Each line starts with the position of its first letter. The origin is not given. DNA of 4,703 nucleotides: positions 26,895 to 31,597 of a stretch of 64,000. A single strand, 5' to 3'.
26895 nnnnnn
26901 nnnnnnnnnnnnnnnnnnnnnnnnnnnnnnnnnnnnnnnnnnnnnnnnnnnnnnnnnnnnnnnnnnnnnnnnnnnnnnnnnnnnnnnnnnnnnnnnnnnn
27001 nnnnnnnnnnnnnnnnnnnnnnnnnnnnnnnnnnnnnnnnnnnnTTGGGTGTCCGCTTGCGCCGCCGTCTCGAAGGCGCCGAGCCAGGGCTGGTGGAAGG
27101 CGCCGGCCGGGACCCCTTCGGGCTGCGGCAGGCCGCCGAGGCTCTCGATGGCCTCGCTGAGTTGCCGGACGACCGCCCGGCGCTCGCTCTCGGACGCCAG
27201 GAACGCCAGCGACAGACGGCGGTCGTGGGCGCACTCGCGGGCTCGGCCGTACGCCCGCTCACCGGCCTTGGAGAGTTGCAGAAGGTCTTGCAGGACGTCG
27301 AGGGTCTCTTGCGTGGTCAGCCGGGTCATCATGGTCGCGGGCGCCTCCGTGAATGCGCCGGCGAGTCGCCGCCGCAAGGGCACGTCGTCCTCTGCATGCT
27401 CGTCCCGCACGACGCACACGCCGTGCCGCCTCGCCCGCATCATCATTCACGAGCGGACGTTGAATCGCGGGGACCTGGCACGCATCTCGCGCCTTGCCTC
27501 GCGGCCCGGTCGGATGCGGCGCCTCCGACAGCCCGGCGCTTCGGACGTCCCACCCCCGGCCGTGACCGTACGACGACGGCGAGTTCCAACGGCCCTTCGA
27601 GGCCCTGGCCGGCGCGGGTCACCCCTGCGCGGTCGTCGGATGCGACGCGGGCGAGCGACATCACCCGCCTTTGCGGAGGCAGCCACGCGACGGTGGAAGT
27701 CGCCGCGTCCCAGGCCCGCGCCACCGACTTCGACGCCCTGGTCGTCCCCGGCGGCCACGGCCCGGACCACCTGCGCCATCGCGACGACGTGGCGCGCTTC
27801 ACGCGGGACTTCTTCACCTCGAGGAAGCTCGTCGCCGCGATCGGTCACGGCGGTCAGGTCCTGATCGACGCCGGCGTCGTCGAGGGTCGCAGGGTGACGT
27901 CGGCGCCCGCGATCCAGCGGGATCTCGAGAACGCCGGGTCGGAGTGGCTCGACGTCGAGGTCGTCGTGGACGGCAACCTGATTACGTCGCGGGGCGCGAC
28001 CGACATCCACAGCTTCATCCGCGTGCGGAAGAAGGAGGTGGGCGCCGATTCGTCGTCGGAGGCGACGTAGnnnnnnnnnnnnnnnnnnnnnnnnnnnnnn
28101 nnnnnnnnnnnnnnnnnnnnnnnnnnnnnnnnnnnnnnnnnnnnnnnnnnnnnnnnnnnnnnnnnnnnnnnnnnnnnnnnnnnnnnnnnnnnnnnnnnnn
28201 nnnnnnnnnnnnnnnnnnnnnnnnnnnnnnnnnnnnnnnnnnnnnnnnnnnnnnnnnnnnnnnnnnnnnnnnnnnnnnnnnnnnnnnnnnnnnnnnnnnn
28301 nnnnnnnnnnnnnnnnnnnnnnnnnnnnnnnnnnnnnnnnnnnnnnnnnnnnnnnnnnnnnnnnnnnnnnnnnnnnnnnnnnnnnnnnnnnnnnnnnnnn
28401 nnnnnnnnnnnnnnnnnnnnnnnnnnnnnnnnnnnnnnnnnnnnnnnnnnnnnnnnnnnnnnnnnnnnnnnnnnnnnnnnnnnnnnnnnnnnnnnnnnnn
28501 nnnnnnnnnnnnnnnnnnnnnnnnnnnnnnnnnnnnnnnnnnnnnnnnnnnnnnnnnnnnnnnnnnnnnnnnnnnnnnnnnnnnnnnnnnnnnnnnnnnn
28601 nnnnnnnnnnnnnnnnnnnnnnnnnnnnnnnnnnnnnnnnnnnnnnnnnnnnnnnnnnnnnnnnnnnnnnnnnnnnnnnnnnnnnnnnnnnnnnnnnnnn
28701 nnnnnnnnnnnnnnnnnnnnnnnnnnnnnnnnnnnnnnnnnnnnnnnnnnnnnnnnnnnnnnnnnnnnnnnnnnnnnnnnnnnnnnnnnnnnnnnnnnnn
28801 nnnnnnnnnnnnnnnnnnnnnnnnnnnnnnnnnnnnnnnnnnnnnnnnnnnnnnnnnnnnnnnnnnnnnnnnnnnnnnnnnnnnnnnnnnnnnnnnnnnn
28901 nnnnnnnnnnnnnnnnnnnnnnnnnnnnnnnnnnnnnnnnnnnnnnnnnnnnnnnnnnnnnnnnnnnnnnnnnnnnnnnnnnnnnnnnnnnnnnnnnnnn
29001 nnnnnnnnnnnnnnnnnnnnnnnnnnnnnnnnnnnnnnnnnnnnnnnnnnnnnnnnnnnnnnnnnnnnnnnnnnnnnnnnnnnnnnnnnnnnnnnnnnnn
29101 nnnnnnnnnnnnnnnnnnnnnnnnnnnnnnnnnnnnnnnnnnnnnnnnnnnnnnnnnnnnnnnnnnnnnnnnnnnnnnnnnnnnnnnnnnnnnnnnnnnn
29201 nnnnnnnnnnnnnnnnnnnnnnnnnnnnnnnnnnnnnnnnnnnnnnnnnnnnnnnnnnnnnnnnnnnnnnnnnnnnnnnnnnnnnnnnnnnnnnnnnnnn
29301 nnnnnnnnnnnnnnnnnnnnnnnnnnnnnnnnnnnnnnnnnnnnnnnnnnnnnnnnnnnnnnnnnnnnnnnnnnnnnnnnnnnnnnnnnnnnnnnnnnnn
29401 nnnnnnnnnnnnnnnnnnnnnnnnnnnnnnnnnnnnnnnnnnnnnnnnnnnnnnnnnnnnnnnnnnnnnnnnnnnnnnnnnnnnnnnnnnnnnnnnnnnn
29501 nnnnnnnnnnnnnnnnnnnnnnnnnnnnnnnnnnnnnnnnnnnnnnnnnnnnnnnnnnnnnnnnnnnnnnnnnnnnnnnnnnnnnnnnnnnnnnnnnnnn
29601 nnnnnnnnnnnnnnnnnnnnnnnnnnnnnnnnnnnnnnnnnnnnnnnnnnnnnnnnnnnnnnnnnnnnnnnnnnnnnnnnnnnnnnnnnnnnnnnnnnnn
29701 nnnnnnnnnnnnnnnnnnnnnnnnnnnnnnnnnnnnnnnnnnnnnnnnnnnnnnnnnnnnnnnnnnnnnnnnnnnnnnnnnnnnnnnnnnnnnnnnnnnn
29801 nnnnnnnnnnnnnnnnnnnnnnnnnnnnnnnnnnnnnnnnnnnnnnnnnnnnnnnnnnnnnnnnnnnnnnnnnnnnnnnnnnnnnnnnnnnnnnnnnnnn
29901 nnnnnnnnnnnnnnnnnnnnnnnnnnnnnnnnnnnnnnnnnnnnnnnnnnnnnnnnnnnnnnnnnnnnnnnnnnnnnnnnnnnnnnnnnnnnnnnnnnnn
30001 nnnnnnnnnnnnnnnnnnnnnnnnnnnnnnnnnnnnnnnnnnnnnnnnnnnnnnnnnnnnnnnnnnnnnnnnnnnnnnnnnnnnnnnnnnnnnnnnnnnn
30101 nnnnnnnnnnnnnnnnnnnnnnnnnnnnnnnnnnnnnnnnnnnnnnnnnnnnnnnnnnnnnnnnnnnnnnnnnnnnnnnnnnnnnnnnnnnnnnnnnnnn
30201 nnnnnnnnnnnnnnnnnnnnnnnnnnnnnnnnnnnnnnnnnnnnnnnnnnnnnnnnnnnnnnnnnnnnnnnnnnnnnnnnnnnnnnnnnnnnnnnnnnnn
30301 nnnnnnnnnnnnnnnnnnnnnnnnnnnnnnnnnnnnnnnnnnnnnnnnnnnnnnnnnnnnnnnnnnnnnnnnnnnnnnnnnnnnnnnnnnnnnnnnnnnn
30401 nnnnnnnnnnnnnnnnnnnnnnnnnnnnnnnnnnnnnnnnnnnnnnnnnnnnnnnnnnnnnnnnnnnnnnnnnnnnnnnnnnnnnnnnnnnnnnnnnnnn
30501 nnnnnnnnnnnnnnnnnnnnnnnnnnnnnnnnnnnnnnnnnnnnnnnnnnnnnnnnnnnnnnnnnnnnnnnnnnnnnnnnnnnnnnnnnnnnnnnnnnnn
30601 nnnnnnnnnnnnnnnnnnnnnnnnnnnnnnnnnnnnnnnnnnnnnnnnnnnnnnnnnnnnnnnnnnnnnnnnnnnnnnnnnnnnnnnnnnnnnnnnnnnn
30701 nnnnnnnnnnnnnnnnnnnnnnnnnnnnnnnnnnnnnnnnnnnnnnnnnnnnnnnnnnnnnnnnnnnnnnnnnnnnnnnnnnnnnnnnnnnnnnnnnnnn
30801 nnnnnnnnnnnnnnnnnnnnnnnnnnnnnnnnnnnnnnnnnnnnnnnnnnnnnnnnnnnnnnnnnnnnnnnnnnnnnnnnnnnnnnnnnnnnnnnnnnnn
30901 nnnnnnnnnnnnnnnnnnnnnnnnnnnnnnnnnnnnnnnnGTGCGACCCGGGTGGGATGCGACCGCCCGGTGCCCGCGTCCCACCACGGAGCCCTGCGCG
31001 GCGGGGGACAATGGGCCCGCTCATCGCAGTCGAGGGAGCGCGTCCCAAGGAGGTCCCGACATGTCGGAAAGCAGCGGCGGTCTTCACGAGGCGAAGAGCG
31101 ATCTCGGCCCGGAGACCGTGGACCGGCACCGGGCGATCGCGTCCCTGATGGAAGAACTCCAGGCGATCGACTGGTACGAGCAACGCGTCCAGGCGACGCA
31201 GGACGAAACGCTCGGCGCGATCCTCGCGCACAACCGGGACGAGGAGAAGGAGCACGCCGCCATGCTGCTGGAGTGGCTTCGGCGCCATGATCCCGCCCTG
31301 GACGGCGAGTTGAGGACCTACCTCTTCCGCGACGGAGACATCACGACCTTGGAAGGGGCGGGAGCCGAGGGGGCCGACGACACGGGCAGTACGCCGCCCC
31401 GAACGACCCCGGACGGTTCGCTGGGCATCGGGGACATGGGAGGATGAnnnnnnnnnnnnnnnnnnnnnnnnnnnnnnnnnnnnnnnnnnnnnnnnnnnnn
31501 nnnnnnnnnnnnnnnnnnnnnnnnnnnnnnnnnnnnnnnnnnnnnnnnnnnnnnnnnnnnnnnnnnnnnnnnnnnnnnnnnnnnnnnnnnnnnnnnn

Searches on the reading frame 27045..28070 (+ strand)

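Call 40: search_protein_families(library=pfam, proteins=[window:27045-28070:+])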
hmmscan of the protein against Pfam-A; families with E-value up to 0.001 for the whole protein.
window:27045-28070:+ (341 aa): 1 family
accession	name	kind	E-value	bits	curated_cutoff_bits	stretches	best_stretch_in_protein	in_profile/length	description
PF01965.30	DJ-1_PfpI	-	4.2e-35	121.4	26.6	1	211-326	44-160/165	DJ-1/PfpI family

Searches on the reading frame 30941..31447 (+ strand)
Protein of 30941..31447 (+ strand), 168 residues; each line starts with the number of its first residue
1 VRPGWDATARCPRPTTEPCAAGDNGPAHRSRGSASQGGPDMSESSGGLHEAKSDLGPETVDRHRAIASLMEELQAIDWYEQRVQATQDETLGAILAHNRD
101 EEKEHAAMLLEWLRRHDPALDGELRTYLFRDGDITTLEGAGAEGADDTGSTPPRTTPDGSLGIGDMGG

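Call 40: search_protein_families(library=pfam, proteins=[window:30941-31447:+])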
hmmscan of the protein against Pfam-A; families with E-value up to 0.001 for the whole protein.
window:30941-31447:+ (168 aa): 1 family
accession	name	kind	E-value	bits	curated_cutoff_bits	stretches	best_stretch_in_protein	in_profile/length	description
PF22277.2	EncFtn-like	-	4.3e-38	129.4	27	1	48-131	2-85/85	EncFtn-like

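Call 87: find_encoding_contigs(protein=window:30941-31447:+, flank=2000, max_places=10)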
Protein window:30941-31447:+ (168 aa): no gene with exactly this product is on record in the collection.
